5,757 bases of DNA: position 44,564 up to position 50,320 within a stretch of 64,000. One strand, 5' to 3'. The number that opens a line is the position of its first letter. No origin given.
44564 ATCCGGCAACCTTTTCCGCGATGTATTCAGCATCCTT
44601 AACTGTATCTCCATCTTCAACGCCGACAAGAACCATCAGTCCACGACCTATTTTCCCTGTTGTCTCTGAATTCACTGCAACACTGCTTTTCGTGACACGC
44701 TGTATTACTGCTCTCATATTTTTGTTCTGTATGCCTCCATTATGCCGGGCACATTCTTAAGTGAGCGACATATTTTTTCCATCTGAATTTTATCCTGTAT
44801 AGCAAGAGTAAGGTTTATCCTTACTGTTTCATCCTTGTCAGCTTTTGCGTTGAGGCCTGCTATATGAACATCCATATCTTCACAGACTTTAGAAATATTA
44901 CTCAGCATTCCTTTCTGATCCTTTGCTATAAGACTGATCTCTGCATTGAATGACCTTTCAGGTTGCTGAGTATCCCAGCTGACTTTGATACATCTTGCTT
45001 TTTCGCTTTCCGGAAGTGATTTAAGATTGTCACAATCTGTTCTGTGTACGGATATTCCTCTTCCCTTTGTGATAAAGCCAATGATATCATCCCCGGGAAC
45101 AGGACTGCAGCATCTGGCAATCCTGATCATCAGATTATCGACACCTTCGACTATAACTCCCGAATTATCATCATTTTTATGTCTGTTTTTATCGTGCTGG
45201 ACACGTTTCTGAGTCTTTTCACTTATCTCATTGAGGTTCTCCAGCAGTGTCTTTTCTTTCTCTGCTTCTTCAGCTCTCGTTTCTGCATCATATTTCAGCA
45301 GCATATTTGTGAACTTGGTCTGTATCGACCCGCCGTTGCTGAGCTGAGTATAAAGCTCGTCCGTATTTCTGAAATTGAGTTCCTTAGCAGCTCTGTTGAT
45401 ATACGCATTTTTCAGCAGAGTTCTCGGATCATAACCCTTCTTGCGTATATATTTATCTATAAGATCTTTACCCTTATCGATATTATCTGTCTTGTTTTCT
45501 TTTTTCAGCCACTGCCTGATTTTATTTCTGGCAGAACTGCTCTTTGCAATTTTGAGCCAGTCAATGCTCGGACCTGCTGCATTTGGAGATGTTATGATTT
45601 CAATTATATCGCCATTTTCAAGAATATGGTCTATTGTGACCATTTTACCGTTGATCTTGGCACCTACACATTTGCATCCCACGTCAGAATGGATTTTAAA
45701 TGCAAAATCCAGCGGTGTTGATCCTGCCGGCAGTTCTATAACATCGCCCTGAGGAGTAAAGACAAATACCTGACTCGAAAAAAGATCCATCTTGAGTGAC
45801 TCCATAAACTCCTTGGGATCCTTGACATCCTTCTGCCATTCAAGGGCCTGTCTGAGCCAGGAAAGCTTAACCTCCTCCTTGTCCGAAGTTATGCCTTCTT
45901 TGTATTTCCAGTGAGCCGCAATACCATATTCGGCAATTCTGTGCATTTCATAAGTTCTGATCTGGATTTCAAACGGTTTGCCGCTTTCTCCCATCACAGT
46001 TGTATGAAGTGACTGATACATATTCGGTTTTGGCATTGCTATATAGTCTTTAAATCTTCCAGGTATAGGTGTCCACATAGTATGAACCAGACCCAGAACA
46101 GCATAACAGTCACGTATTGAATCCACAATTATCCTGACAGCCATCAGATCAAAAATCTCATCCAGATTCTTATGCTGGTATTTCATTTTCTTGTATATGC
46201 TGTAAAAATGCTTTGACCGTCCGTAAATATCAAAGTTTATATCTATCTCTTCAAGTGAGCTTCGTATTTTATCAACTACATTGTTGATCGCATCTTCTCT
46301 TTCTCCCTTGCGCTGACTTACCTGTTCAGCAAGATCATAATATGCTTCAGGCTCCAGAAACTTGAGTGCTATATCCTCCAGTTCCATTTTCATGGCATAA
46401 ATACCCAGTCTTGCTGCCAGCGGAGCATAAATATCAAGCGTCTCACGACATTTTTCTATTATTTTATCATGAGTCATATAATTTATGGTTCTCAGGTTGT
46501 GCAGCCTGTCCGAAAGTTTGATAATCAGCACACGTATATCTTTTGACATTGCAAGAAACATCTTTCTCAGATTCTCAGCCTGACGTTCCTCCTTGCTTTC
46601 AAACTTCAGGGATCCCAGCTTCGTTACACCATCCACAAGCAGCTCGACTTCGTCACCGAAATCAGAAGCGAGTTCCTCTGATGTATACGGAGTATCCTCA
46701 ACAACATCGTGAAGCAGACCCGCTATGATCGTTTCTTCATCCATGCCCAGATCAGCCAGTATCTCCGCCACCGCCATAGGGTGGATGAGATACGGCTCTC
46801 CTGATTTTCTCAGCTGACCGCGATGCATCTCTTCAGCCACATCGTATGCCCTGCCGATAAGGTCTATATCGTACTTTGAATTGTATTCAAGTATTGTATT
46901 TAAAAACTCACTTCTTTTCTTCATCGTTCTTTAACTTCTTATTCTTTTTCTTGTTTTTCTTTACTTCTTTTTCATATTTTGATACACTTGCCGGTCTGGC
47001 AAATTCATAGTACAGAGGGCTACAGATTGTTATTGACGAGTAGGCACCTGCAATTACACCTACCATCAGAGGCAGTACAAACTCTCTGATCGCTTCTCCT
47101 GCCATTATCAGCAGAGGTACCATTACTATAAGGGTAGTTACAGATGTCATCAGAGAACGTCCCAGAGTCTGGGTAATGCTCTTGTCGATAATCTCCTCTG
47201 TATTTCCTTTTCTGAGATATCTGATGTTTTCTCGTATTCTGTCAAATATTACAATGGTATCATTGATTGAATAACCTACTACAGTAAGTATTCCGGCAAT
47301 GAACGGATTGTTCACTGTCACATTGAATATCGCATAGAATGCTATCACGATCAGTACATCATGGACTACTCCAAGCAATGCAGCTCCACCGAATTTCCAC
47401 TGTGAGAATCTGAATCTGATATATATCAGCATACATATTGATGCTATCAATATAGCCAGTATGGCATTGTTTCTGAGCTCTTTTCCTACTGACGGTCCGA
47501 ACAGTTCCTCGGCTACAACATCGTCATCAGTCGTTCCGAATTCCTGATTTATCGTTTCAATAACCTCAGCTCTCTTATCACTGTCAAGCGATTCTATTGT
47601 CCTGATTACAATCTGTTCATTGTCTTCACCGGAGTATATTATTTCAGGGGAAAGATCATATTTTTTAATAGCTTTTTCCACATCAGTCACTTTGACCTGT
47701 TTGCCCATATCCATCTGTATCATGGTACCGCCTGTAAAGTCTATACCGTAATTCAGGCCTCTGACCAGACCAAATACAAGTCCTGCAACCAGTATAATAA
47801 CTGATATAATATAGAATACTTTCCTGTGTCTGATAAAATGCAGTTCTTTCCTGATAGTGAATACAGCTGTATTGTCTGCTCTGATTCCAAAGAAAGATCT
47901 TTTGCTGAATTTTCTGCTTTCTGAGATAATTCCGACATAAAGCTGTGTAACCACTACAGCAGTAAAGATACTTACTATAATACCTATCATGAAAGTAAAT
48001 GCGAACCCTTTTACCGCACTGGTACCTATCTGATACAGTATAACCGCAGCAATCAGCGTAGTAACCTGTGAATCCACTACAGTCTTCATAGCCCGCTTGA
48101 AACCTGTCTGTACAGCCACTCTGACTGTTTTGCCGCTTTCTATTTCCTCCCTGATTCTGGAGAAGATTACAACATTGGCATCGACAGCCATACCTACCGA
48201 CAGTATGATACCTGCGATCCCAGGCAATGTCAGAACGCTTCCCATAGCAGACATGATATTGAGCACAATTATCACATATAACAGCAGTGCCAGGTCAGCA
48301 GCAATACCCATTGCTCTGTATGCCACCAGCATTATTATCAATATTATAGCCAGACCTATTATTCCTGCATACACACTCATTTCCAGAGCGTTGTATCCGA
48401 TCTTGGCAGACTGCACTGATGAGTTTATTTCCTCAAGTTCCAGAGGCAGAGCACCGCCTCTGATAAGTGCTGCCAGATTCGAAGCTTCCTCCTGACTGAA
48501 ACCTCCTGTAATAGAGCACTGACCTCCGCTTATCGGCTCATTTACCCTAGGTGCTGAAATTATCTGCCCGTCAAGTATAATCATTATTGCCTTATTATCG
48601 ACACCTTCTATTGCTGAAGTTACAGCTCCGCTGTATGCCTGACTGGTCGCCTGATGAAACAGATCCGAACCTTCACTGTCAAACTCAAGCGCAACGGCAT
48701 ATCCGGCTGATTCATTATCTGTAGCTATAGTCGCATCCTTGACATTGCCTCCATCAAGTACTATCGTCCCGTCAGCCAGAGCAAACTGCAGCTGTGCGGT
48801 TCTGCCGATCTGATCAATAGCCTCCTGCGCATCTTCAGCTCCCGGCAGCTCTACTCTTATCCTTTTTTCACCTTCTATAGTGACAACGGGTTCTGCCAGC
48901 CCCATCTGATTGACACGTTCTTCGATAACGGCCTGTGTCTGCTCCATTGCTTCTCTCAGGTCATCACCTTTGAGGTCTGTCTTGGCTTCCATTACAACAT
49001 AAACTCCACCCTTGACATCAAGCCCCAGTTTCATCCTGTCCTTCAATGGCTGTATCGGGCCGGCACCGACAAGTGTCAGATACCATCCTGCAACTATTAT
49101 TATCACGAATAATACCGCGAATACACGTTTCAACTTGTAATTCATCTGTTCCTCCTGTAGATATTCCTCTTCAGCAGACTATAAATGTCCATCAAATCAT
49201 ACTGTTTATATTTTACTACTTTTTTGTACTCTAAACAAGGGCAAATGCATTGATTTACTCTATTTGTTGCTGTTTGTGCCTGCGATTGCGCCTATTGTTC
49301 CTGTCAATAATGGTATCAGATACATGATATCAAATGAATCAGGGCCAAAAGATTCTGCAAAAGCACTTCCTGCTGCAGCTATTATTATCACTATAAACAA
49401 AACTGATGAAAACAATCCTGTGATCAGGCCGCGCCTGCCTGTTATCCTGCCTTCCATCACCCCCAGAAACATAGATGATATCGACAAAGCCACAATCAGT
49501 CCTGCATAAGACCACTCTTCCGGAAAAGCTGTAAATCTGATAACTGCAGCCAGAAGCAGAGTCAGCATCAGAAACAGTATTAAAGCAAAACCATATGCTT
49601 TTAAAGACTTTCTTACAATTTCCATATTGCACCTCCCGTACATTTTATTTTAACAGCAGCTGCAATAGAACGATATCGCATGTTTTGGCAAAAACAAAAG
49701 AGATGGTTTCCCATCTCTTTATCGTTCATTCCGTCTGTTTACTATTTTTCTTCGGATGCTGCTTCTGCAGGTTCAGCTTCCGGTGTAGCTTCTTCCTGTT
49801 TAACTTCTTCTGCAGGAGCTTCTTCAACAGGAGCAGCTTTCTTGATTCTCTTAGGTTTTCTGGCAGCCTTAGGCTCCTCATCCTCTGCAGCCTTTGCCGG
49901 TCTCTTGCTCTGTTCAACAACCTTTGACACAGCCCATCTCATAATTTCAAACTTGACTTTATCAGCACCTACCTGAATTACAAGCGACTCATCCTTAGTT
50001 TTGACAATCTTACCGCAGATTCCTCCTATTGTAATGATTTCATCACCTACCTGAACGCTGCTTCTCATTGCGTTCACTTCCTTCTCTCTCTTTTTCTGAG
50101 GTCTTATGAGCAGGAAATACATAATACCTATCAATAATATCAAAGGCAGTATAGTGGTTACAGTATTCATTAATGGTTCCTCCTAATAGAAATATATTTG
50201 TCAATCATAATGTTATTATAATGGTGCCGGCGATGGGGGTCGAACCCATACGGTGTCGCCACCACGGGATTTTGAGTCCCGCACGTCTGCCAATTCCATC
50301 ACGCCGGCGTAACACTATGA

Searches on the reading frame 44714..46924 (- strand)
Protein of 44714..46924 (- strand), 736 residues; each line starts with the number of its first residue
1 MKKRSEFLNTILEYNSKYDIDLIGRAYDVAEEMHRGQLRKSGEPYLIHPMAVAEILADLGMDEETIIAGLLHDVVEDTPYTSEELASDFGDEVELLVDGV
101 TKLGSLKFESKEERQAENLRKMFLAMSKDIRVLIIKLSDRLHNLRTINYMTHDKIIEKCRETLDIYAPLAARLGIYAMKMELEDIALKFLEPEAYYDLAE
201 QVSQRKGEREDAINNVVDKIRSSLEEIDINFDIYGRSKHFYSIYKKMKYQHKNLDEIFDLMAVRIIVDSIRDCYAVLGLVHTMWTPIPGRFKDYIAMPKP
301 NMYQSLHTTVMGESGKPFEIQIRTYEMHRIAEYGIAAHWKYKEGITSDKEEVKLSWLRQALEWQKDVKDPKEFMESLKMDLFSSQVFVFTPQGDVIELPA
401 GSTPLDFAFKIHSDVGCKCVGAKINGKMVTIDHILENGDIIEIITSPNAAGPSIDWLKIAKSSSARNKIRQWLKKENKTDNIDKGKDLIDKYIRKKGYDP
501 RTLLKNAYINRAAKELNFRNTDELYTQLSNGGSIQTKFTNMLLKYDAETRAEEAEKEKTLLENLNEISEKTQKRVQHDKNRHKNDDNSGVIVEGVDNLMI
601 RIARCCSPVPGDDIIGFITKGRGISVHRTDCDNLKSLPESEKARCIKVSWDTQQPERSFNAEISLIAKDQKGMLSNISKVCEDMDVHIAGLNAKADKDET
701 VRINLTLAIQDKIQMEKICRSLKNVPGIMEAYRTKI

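Call 41: search_protein_families(library=ncbifam, proteins=[window:44714-46924:-], max_evalue=1e-10)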
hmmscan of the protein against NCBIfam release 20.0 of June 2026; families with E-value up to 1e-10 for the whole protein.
window:44714-46924:- (736 aa): 3 families
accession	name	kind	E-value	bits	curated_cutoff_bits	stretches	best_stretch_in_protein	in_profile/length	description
TIGR00691.1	spoT_relA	subfamily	1.7e-248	826.4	499.2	1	26-732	1-686/687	RelA/SpoT family protein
NF008303.0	PRK11092.1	equivalog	1.2e-189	632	947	2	10-558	10-557/702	bifunctional GTP diphosphokinase/guanosine-3',5'-bis pyrophosphate 3'-pyrophosphohydrolase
NF008124.0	PRK10872.1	equivalog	2.3e-174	581.9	728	1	42-734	52-741/744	GTP diphosphokinase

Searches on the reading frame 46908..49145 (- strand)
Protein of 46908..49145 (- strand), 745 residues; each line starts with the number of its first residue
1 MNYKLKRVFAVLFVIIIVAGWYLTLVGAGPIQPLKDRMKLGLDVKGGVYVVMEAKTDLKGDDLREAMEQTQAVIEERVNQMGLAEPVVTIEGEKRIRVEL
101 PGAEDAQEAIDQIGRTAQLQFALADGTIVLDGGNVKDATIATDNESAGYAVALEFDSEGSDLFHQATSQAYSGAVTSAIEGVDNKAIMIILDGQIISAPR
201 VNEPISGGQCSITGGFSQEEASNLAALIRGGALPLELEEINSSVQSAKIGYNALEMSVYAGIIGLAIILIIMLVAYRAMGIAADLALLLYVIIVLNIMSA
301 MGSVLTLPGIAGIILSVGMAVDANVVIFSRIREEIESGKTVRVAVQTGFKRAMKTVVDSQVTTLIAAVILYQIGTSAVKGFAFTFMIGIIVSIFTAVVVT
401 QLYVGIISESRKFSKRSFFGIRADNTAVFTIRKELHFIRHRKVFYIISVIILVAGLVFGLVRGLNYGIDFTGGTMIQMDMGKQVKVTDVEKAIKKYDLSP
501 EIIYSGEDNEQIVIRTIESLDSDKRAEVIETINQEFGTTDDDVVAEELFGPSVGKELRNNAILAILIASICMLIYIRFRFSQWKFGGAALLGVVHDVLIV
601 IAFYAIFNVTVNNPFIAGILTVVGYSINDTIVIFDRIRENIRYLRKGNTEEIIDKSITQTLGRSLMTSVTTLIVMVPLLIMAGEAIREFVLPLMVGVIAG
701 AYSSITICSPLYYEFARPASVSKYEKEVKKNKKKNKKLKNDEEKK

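Call 41: search_protein_families(library=ncbifam, proteins=[window:46908-49145:-], max_evalue=1e-10)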
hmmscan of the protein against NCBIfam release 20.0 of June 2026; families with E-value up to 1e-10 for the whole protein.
window:46908-49145:- (745 aa): 26 families (the best 25 are shown)
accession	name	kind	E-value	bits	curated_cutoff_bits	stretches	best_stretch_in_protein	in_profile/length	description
NF009583.0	PRK13024.1-3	subfamily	5e-206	686.1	721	2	126-735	161-753/755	protein translocase subunit SecDF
NF009581.0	PRK13024.1-1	equivalog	3.5e-168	561.1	1058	1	5-739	4-745/752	protein translocase subunit SecDF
NF009585.0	PRK13024.1-5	equivalog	3.1e-155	518.7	1037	1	125-727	378-989/993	protein translocase subunit SecDF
NF009584.0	PRK13024.1-4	equivalog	2.3e-146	489.2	1171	1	7-736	6-753/759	protein translocase subunit SecDF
NF011315.0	PRK14726.1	equivalog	1.4e-145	486.6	1249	1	125-737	254-850/855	protein translocase subunit SecDF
TIGR01129.1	secD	equivalog_domain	5.8e-122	407.6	244.4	3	125-402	130-395/397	protein translocase subunit SecD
TIGR00966.2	transloc_SecF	equivalog_domain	1.1e-115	385.9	160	2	436-714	2-278/279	protein translocase subunit SecF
TIGR00916.1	2A0604s01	subfamily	2e-110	367.9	148.6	2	180-397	17-231/231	SecD/SecF family protein translocase subunit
NF009580.0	PRK13023.1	equivalog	1.6e-103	347.4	1153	1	127-716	179-751/775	protein translocase subunit SecDF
NF009582.0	PRK13024.1-2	equivalog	8.1e-85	285.4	723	1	191-717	271-826/859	protein translocase subunit SecDF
NF009540.0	PRK12911.1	equivalog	1.5e-74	251.1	1878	2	121-494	784-1141/1403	bifunctional preprotein translocase subunit SecD/SecF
NF046001.1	SecDF_plasm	equivalog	4.9e-67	226.7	500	1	216-738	313-868/878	protein translocase subunit SecDF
NF009545.0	PRK12933.1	equivalog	2.5e-66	224.4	728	1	128-407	314-593/604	protein translocase subunit SecD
NF006218.0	PRK08343.1-4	subfamily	8e-53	179.7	383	2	37-396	30-377/392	preprotein translocase subunit SecD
NF006217.0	PRK08343.1-3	equivalog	7.1e-40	137.1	491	1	65-396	190-528/544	preprotein translocase subunit SecD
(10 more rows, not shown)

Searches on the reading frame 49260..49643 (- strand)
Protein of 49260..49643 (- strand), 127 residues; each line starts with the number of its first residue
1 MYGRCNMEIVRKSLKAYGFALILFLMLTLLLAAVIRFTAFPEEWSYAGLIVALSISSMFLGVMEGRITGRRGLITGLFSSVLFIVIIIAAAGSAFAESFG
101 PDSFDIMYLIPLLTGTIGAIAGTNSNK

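Call 41: search_protein_families(library=ncbifam, proteins=[window:49260-49643:-], max_evalue=1e-10)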
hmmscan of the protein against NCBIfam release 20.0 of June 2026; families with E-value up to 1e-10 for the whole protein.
window:49260-49643:- (127 aa): 1 family
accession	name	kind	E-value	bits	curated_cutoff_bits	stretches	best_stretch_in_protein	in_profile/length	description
TIGR04086.1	TIGR04086_membr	hypoth_equivalog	1.6e-12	47.6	30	1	14-124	4-114/115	TIGR04086 family membrane protein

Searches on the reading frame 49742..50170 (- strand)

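Call 41: search_protein_families(library=ncbifam, proteins=[window:49742-50170:-], max_evalue=1e-10)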
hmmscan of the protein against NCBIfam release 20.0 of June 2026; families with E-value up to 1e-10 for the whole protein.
window:49742-50170:- (142 aa): 2 families
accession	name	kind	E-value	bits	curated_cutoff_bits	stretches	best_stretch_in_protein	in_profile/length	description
TIGR00739.1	yajC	equivalog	4.4e-24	84.4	44.2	1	3-85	2-83/84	preprotein translocase subunit YajC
NF005100.0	PRK06531.1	equivalog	1.1e-12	47.9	129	1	4-114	3-112/121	preprotein translocase subunit YajC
